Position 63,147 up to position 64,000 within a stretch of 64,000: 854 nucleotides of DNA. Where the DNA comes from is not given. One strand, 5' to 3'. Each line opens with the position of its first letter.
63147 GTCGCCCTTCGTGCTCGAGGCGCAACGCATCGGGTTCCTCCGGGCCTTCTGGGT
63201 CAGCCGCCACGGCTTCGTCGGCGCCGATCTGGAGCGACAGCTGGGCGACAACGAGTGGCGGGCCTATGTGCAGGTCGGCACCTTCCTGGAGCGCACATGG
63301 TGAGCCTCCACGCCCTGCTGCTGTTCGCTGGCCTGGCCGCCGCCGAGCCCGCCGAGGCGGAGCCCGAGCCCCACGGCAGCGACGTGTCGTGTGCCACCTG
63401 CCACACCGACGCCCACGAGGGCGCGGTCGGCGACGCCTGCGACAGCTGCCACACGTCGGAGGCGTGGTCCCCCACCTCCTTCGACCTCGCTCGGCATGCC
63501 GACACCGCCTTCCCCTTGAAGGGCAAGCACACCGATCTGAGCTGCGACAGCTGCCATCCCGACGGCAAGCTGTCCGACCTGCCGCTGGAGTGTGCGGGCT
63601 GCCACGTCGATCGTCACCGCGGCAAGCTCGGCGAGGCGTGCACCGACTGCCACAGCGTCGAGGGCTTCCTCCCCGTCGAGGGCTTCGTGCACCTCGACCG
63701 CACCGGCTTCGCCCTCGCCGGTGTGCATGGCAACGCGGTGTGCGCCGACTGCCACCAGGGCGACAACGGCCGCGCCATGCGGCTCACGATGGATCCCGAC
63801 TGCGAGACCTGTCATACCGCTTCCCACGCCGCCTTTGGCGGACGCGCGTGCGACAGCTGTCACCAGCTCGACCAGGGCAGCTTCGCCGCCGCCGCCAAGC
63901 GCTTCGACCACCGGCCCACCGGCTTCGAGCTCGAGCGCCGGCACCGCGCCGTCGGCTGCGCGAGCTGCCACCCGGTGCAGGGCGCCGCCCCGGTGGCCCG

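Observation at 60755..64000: Porin-cytochrome-like module: multiheme cytochrome, outer-membrane-barrel-like protein and a second multiheme cytochrome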

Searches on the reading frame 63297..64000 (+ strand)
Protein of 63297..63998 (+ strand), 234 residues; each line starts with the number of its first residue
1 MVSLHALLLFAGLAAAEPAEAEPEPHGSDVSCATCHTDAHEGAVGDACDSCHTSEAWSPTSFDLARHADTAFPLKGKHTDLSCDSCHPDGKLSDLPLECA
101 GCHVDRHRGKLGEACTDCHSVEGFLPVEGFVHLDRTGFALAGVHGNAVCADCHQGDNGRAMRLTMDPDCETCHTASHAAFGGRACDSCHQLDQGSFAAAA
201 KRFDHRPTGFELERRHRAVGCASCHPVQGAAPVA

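Call 6: search_protein_families(library=pfam, proteins=[window:63297-64000:+], max_evalue=0.1)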
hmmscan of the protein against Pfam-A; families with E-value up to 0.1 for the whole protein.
window:63297-64000:+ (234 aa): 3 families
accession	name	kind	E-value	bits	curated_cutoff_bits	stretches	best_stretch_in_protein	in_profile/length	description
PF14522.11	Cytochrome_C7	-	9.6e-13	48.2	24.8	2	106-174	7-67/67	Cytochrome c7 and related cytochrome c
PF02085.21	Cytochrom_CIII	-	1.3e-07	32.4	22.9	1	23-103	25-101/101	Class III cytochrome C family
PF14537.11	Cytochrom_c3_2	-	5.7e-07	30.4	25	2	28-103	5-78/79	Cytochrome c3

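Call 7: search_protein_families(library=ncbifam, proteins=[window:63297-64000:+], max_evalue=0.1)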
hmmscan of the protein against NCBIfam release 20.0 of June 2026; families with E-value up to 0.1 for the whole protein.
window:63297-64000:+ (234 aa): 2 families
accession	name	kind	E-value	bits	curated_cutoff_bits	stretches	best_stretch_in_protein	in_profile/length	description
NF045784.1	9HemeCytC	equivalog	2.6e-05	23.7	640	1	31-121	77-164/328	nine-heme cytochrome c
NF045713.1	CxxCH_16_HmcA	equivalog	0.00026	19.7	400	1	107-197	314-394/541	sulfate respiration complex hexadecaheme cytochrome HmcA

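Call 33: find_homologous_proteins(query=window:63297-63998:+, max_evalue=0.00001)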
Query window:63297-63998:+ (234 aa): 136 proteins with E <= 0.00001 among 2855 candidates; the best 120 are listed.
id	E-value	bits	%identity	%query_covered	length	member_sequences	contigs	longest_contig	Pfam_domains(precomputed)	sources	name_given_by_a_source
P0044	2.3e-164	563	100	100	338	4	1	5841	PF14537.12,PF02085.22,PF14522.12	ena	-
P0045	3.9e-117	408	73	99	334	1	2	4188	PF14537.12,PF02085.22,PF14522.12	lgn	-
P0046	7.1e-114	397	70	96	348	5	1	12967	PF14537.12,PF02085.22,PF14522.12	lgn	-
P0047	1.5e-110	386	73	90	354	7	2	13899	PF14537.12,PF02085.22,PF14522.12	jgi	-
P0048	1.8e-108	380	70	94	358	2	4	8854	PF14537.12,PF02085.22,PF14522.12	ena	-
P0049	5.3e-103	362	67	94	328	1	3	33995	PF14537.12,PF02085.22,PF14522.12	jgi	jgi:hypothetical protein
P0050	1.6e-84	301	59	97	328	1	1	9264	PF14537.12,PF02085.22,PF14522.12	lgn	-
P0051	1.9e-83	298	57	90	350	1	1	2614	PF14537.12,PF02085.22,PF14522.12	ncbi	-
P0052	2.0e-82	294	55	96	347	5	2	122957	PF02085.22,PF14522.12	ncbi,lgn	-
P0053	3.4e-82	294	58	97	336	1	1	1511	PF14537.12,PF02085.22,PF14522.12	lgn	-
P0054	8.5e-81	289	55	96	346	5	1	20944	PF14537.12,PF02085.22,PF14522.12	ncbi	-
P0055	9.6e-81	289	58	86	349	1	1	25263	PF14537.12,PF02085.22,PF14522.12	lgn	-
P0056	3.5e-80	287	55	94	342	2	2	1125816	PF14537.12,PF02085.22,PF14522.12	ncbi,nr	ncbi:MAG: hypothetical protein H6738_00155 [Alphaproteobacteria bacterium]|nr:hypothetical protein [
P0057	4.9e-79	283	54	97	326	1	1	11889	PF14537.12,PF14522.12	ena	-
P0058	3.2e-78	281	55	97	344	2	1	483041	PF14537.12,PF02085.22,PF14522.12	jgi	jgi:hypothetical protein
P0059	5.3e-78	280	57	86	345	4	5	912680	PF14537.12,PF02085.22,PF14522.12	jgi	jgi:hypothetical protein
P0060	2.3e-77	278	51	100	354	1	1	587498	PF14537.12,PF02085.22,PF14522.12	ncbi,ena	-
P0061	3.0e-77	277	52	99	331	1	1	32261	PF14537.12,PF02085.22,PF14522.12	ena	-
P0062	5.0e-77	277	58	87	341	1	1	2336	PF14537.12,PF02085.22,PF14522.12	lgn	-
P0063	6.8e-77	276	52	99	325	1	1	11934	PF14537.12,PF02085.22,PF14522.12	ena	-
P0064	9.4e-75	269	52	97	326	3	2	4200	PF14537.12,PF02085.22,PF14522.12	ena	-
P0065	1.4e-74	269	53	97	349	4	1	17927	PF14537.12,PF02085.22,PF14522.12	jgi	-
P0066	4.1e-74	267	52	97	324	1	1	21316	PF14537.12,PF14522.12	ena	-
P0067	9.6e-74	266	53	94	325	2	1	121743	PF14537.12,PF02085.22,PF14522.12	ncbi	ncbi:MAG: cytochrome c3 family protein [Myxococcota bacterium]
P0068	2.0e-73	265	54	87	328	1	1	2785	PF14537.12,PF02085.22,PF14522.12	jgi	-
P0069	2.5e-73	265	50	96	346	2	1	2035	PF14537.12,PF02085.22,PF14522.12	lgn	-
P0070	4.5e-73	264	52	94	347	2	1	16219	PF14537.12,PF02085.22,PF14522.12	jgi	jgi:hypothetical protein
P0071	3.9e-72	261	51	100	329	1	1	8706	PF14537.12,PF14522.12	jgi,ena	-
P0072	3.3e-71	258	49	99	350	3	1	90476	PF14537.12,PF02085.22,PF14522.12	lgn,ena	-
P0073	1.1e-70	256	52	99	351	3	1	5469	PF14537.12,PF02085.22,PF14522.12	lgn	-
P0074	1.6e-70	255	51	96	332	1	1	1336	PF14537.12,PF02085.22,PF14522.12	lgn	-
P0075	2.0e-70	255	54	89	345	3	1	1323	PF14537.12,PF02085.22,PF14522.12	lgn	-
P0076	2.5e-70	255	51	98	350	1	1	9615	PF14537.12,PF02085.22,PF14522.12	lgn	-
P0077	4.3e-70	254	55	88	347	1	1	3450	PF14537.12,PF02085.22,PF14522.12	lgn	-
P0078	1.1e-68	249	46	97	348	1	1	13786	PF14537.12,PF02085.22,PF14522.12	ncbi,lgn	ncbi:MAG: hypothetical protein AAFV53_19205 [Myxococcota bacterium]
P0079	3.3e-68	248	54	97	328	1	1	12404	PF14537.12,PF02085.22,PF14522.12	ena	-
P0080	3.5e-68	248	50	97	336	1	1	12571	PF14537.12,PF02085.22,PF14522.12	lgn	-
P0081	7.6e-68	247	52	97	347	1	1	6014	PF14537.12,PF02085.22,PF14522.12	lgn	-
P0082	1.2e-67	246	51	87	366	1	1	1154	PF14537.12,PF02085.22,PF14522.12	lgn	-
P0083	2.2e-67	245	49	88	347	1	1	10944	PF14537.12,PF02085.22,PF14522.12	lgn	-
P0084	4.7e-67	244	51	97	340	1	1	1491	PF14537.12,PF14522.12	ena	-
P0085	2.3e-66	242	50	87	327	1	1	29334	PF14537.12,PF02085.22,PF14522.12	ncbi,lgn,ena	-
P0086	2.1e-65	239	48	96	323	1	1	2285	PF14537.12,PF02085.22,PF14522.12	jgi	-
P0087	6.6e-65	237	49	96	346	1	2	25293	PF14537.12,PF02085.22,PF14522.12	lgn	-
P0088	3.3e-64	235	49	92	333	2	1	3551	PF14537.12,PF02085.22,PF14522.12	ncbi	-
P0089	1.5e-63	233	48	85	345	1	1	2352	PF14537.12,PF02085.22,PF14522.12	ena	-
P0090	6.4e-63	230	51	88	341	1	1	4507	PF14537.12,PF02085.22,PF14522.12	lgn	-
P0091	1.7e-62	229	48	87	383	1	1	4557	PF14537.12,PF02085.22,PF14522.12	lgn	-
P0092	1.8e-62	229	52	82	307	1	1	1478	PF14537.12,PF02085.22,PF14522.12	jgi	jgi:hypothetical protein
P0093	2.0e-62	229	53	85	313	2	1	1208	PF14537.12,PF02085.22,PF14522.12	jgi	jgi:hypothetical protein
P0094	2.0e-62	229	49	87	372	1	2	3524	PF14537.12,PF02085.22,PF14522.12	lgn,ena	-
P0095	4.8e-61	224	46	87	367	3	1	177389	PF14537.12,PF02085.22,PF14522.12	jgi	jgi:hypothetical protein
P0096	8.2e-61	224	49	98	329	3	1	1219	PF14537.12,PF02085.22,PF14522.12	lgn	-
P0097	2.5e-60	222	45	99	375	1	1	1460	PF14537.12,PF02085.22,PF14522.12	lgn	-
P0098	7.1e-60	220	49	84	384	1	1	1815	PF14537.12,PF02085.22,PF14522.12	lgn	-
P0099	1.6e-59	219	48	94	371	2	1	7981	PF14537.12,PF02085.22,PF14522.12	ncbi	ncbi:MAG: cytochrome c3 family protein [Myxococcota bacterium]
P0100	2.0e-45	173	34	85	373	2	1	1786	PF14537.12,PF02085.22,PF14522.12,PF22113.2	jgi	jgi:hypothetical protein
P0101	2.0e-42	163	39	79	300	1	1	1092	PF14537.12,PF02085.22,PF14522.12,PF22113.2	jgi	jgi:hypothetical protein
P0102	4.4e-38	149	37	74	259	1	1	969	PF14537.12,PF02085.22,PF14522.12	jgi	jgi:hypothetical protein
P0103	2.1e-37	147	41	80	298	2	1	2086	PF14537.12,PF02085.22,PF14522.12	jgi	jgi:hypothetical protein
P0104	4.9e-37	146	35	79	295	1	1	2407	PF14537.12,PF02085.22,PF14522.12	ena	-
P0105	4.5e-36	143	37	88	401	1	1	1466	PF14537.12,PF02085.22,PF14522.12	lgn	-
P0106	5.8e-36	142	33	90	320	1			PF14537.12,PF02085.22,PF14522.12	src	-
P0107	4.1e-35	139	38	83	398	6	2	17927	PF14537.12,PF02085.22,PF14522.12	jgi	-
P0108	2.3e-32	130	36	86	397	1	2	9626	PF14537.12,PF02085.22,PF14522.12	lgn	-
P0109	1.4e-31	128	43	52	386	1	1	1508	PF14537.12,PF02085.22,PF14522.12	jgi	-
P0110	1.6e-30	124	33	88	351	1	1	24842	PF02085.22,PF14522.12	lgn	-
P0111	1.7e-30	124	36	86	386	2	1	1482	PF14537.12,PF02085.22,PF14522.12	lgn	-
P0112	9.9e-30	122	33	95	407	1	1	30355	PF14537.12,PF02085.22,PF14522.12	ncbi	-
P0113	2.3e-29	121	37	76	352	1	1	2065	PF14537.12,PF02085.22,PF14522.12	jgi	jgi:hypothetical protein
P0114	2.9e-29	120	32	92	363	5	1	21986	PF14537.12,PF02085.22,PF14522.12,PF22113.2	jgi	-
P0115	4.4e-29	120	34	82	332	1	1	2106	PF09699.16,PF14537.12,PF02085.22,PF14522.12,PF22113.2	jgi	jgi:hypothetical protein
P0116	8.7e-29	119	35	76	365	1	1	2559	PF14537.12,PF02085.22,PF14522.12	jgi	jgi:hypothetical protein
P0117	1.7e-28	118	34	83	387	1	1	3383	PF14537.12,PF02085.22,PF14522.12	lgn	-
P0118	2.2e-28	117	37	78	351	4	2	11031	PF14537.12,PF02085.22,PF14522.12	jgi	-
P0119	4.9e-28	116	34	84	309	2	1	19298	PF14537.12,PF02085.22,PF14522.12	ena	-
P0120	1.2e-27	115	35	75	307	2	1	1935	PF09699.16,PF02085.22,PF14522.12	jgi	jgi:hypothetical protein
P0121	1.9e-27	114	30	79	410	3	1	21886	PF14537.12,PF02085.22,PF14522.12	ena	-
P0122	8.6e-27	112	36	79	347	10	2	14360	PF14537.12,PF02085.22,PF14522.12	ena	-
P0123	1.3e-26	112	34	84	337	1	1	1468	PF02085.22,PF14522.12,PF22113.2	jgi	jgi:hypothetical protein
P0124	1.6e-26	111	32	76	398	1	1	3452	PF14537.12,PF02085.22,PF14522.12,PF22113.2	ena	-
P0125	2.9e-26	110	32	94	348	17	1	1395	PF14537.12,PF02085.22,PF14522.12,PF22113.2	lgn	-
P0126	8.7e-26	109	30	85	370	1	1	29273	PF14537.12,PF02085.22,PF14522.12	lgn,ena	-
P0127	1.1e-25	108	32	80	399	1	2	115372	PF14537.12,PF02085.22,PF14522.12,PF22113.2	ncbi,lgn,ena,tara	tara:strand:+ start:60210 stop:61409 length:1200 start_codon:yes stop_codon:yes gene_type:complete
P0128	2.3e-25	107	34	82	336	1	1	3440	PF14537.12,PF02085.22,PF14522.12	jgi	jgi:hypothetical protein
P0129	8.1e-25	106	36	83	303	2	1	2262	PF09699.16,PF14537.12,PF02085.22,PF14522.12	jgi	-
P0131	1.1e-24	105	36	79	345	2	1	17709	PF14537.12,PF02085.22,PF14522.12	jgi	-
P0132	1.8e-24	105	33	94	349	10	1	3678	PF02085.22,PF14522.12,PF22113.2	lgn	-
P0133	3.6e-24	104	32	90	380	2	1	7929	PF02085.22,PF14522.12,PF22113.2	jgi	jgi:hypothetical protein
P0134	5.7e-24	103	41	50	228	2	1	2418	PF02085.22,PF14522.12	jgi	jgi:hypothetical protein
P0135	1.7e-23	101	36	79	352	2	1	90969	PF14537.12,PF02085.22,PF14522.12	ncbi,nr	ncbi:MAG: hypothetical protein EXS13_08245 [Planctomycetes bacterium]|nr:hypothetical protein [Planc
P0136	3.9e-23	100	34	79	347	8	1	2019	PF02085.22,PF14522.12,PF22113.2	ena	-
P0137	6.0e-23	100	35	97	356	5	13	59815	PF14537.12,PF02085.22,PF14522.12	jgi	jgi:hypothetical protein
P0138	7.1e-22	96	33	82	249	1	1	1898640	PF14537.12,PF14522.12,PF22113.2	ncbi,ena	-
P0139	9.2e-22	96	34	76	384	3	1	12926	PF09699.16,PF14537.12,PF02085.22,PF14522.12,PF22113.2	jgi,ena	-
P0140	1.2e-21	95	32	77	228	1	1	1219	PF14537.12,PF02085.22,PF14522.12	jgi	jgi:hypothetical protein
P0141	1.8e-21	95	40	49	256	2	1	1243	PF09699.16,PF14537.12,PF02085.22,PF14522.12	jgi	-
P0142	1.9e-21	95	34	80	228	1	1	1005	PF14522.12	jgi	jgi:hypothetical protein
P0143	3.1e-21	94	36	80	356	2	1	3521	PF09699.16,PF02085.22,PF14522.12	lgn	-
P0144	1.5e-20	92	31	76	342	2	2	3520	PF14537.12,PF02085.22,PF14522.12,PF22113.2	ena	-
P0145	2.1e-20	91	38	74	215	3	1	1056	PF14537.12,PF02085.22,PF14522.12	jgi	jgi:hypothetical protein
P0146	3.6e-20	90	29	76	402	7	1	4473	PF02085.22,PF14522.12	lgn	-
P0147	6.8e-20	90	34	93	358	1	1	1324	PF14537.12,PF02085.22,PF14522.12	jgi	jgi:hypothetical protein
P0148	3.7e-19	87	26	80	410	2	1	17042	PF14537.12,PF02085.22,PF14522.12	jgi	-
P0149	5.7e-19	86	35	83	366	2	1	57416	PF14537.12,PF02085.22,PF14522.12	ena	-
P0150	1.1e-18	86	32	96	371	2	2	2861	PF02085.22,PF14522.12,PF22113.2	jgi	jgi:hypothetical protein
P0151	1.3e-18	85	34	77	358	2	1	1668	PF14537.12,PF02085.22,PF14522.12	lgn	-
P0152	2.2e-18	85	32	79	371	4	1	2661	PF02085.22,PF14522.12,PF22113.2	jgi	jgi:hypothetical protein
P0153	3.5e-18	84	35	86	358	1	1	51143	PF14537.12,PF02085.22,PF14522.12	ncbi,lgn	ncbi:MAG: hypothetical protein WD226_01340 [Planctomycetota bacterium]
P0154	4.0e-18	84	35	78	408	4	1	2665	PF17022.11,PF14522.12,PF22113.2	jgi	jgi:hypothetical protein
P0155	1.7e-17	82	35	65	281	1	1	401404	PF14537.12,PF02085.22,PF14522.12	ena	-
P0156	2.1e-17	81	34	75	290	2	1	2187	PF14537.12,PF02085.22,PF14522.12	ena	-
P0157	3.0e-17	81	34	76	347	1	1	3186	PF14537.12,PF14522.12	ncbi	-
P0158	4.7e-17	80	35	76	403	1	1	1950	PF14537.12,PF14522.12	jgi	jgi:hypothetical protein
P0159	1.2e-16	79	31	85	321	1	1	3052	PF14537.12,PF02085.22,PF14522.12,PF22113.2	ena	-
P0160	9.2e-16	76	28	74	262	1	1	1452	PF14537.12,PF02085.22,PF14522.12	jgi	jgi:hypothetical protein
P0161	2.8e-15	74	30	65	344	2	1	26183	PF14537.12,PF02085.22,PF14522.12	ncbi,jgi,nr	ncbi:MAG: hypothetical protein OEN01_01925 [Candidatus Krumholzibacteria bacterium]|nr:hypothetical 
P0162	3.2e-15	74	31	64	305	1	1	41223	PF09699.16,PF02085.22,PF14522.12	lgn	-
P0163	7.1e-15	73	30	87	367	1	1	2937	PF02085.22,PF14522.12,PF22113.2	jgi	jgi:hypothetical protein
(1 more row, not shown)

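Call 35: find_encoding_contigs(protein=P0044, flank=10000, max_places=3)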
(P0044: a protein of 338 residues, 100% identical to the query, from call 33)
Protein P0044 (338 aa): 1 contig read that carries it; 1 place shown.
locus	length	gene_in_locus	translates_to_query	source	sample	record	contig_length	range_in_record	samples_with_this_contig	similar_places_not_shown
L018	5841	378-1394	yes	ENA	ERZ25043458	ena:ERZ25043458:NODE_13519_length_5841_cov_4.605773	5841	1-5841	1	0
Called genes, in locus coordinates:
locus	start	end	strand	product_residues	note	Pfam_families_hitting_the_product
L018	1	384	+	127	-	?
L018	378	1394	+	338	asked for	PF02085:Cytochrom_CIII (faint), PF14537:Cytochrom_c3_2 (faint), PF14522:Cytochrome_C7 (weak)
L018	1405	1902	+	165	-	PF03061:4HBT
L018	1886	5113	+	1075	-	PF00069:Pkinase, PF07714:PK_Tyr_Ser-Thr, PF13191:AAA_16 (weak)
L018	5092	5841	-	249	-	?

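Call 40: search_solved_structures(query=P0044, max_evalue=1)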
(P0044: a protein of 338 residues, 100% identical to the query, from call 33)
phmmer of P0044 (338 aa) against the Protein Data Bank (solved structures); distinct sequences matched with E-value up to 1: 17.
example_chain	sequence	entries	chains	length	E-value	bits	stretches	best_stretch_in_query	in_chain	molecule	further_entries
8bcx_A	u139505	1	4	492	0.19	13.8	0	243-295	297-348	Nitrite reductase (cytochrome; ammonia-forming)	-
1qdb_A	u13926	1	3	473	0.28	13.3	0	245-291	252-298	CYTOCHROME C NITRITE REDUCTASE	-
1p2h_A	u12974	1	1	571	0.36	12.9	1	113-214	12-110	flavocytochrome c3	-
1kss_A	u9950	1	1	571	0.38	12.8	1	113-214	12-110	flavocytochrome c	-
2b7r_A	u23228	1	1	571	0.38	12.8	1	113-214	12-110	Fumarate reductase flavoprotein subunit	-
1jrx_A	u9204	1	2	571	0.38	12.8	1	113-214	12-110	FLAVOCYTOCHROME C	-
1jrz_A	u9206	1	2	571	0.38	12.8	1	113-214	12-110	FLAVOCYTOCHROME C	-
1lj1_A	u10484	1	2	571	0.38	12.8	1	113-214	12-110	flavocytochrome c3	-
1qjd_A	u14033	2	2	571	0.38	12.8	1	113-214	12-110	FLAVOCYTOCHROME C3 | Fumarate reductase flavoprotein subunit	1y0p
1jry_A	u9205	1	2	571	0.38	12.8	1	113-214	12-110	FLAVOCYTOCHROME C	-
2b7s_A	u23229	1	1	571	0.38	12.8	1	113-214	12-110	Fumarate reductase flavoprotein subunit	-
1m64_A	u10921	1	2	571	0.38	12.8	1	113-214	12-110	flavocytochrome c3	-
1e39_A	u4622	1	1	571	0.38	12.8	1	113-214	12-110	FUMARATE REDUCTASE FLAVOPROTEIN SUBUNIT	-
1ksu_A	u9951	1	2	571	0.38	12.8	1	113-214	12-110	flavocytochrome c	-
1q9i_A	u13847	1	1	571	0.39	12.8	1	113-214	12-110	flavocytochrome c3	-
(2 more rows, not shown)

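Call 41: search_protein_families(library=pfam, proteins=[P0044], max_evalue=1)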
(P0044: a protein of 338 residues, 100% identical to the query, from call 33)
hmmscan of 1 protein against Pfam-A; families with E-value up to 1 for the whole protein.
P0044 (338 aa): 5 families
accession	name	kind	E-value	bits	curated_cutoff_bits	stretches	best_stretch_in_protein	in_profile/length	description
PF14522.11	Cytochrome_C7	-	1.4e-16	60.5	24.8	5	106-174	7-67/67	Cytochrome c7 and related cytochrome c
PF02085.21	Cytochrom_CIII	-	4.5e-11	43.4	22.9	4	24-103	26-101/101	Class III cytochrome C family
PF14537.11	Cytochrom_c3_2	-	1.7e-07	32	25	3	28-103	5-78/79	Cytochrome c3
PF21166.2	LSM12_LSM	-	0.082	13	29.5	1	25-44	5-24/60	LSM12, LSM domain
PF14260.11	zf-C4pol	-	0.13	13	28.9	1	236-303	1-64/70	C4-type zinc-finger of DNA polymerase delta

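Call 64: predict_structure(alignment_id=A2)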
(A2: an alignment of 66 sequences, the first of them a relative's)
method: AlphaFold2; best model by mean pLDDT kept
length: 338 residues; sequences in the alignment: 66
mean_pLDDT: 82.0   pTM: 0.52
mean pLDDT of the five models: 82.0, 80.8, 80.7, 64.8, 60.6
residues with pLDDT >= 90: 66; 70-90: 224; 50-70: 46; < 50: 2
segments of 3 or more residues with pLDDT < 50: none
pLDDT, mean of each block of 10 residues (from residue 1): 56 58 70 89 88 84 93 95 92 92 89 89 84 86 88 92 86 85 84 72 85 87 87 87 75 76 67 80 78 73 86 87 79 64
secondary structure, 60 per line:
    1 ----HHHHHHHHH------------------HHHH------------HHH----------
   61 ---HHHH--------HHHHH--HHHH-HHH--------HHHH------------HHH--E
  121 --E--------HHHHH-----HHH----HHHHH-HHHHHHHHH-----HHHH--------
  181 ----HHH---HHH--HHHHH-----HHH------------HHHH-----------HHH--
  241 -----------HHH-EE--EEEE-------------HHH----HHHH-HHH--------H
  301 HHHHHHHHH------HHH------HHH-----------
elements in order: H5-13 H32-35 H64-67 H76-80 H83-86 H99-102 H132-136 H149-153 H155-163 H169-172 H196-200 H221-224 E260-263 H284-287 H300-309

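Call 66: find_encoding_contigs(protein=P0135, flank=6000, max_places=2)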
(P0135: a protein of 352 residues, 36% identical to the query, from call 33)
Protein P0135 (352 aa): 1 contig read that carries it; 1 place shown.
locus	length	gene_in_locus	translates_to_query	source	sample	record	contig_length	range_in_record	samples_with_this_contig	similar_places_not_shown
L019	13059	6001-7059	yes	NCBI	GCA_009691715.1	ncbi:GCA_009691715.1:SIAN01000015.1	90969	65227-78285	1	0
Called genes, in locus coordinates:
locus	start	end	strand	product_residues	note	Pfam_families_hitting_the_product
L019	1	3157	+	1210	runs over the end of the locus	PF06439:3keto-disac_hyd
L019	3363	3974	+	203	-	-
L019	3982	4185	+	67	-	-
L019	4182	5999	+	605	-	PF02085:Cytochrom_CIII (faint), PF14522:Cytochrome_C7 (faint), PF22113:Mtrc-MtrF_II-IV_dom (faint), PF14537:Cytochrom_c3_2 (faint)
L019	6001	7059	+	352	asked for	PF02085:Cytochrom_CIII (faint), PF14522:Cytochrome_C7 (faint), PF14537:Cytochrom_c3_2 (faint)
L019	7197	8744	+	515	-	-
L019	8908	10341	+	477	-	PF00890:FAD_binding_2 (faint), PF12838:Fer4_7 (weak), PF13237:Fer4_10 (weak), PF14697:Fer4_21 (weak), PF00037:Fer4 (faint), PF03486:HI0933_like (faint), PF07992:Pyr_redox_2, PF13738:Pyr_redox_3, +4 more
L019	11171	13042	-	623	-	-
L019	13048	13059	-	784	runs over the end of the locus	PF16743:PliI (faint), PF23727:Beta-prop_FAM234A_B (faint), PF01839:FG-GAP (faint), PF14783:BBS2_Mid (faint), PF12256:TcdB_toxin_midN (faint), PF15907:Itfg2 (faint), PF13517:FG-GAP_3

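Call 67: find_encoding_contigs(protein=P0127, flank=6000, max_places=2)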
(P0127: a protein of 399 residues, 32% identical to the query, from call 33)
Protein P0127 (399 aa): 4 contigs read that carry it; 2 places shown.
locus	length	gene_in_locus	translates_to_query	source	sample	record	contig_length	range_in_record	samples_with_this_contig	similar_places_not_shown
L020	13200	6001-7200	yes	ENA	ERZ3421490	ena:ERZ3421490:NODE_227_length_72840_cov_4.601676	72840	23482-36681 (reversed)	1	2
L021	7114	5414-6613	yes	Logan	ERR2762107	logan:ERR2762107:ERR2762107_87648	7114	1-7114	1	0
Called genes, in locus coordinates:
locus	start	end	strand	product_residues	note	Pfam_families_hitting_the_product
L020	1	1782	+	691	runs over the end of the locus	-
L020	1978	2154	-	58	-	-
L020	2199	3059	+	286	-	-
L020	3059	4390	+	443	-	PF12797:Fer4_2 (weak), PF13237:Fer4_10, PF14697:Fer4_21, PF12838:Fer4_7 (weak), PF00890:FAD_binding_2 (weak), PF07992:Pyr_redox_2, PF12831:FAD_oxidored (weak), PF13738:Pyr_redox_3, +8 more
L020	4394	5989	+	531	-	PF02085:Cytochrom_CIII (faint), PF09699:Paired_CXXCH_1 (faint), PF14522:Cytochrome_C7 (faint), PF14537:Cytochrom_c3_2 (faint), PF22113:Mtrc-MtrF_II-IV_dom (faint)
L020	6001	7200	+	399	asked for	PF02085:Cytochrom_CIII (faint), PF14522:Cytochrome_C7 (faint), PF14537:Cytochrom_c3_2 (faint), PF22113:Mtrc-MtrF_II-IV_dom (faint)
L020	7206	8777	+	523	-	-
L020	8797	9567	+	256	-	-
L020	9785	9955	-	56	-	-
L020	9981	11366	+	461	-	PF00171:Aldedh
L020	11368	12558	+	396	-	PF00155:Aminotran_1_2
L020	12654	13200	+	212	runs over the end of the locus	PF00072:Response_reg, PF00196:GerE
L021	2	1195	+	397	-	?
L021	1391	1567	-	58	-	-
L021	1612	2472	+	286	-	-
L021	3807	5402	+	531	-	PF02085:Cytochrom_CIII (faint), PF09699:Paired_CXXCH_1 (faint), PF14522:Cytochrome_C7 (faint), PF14537:Cytochrom_c3_2 (faint), PF22113:Mtrc-MtrF_II-IV_dom (faint)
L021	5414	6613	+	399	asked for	PF02085:Cytochrom_CIII (faint), PF14522:Cytochrome_C7 (faint), PF14537:Cytochrom_c3_2 (faint), PF22113:Mtrc-MtrF_II-IV_dom (faint)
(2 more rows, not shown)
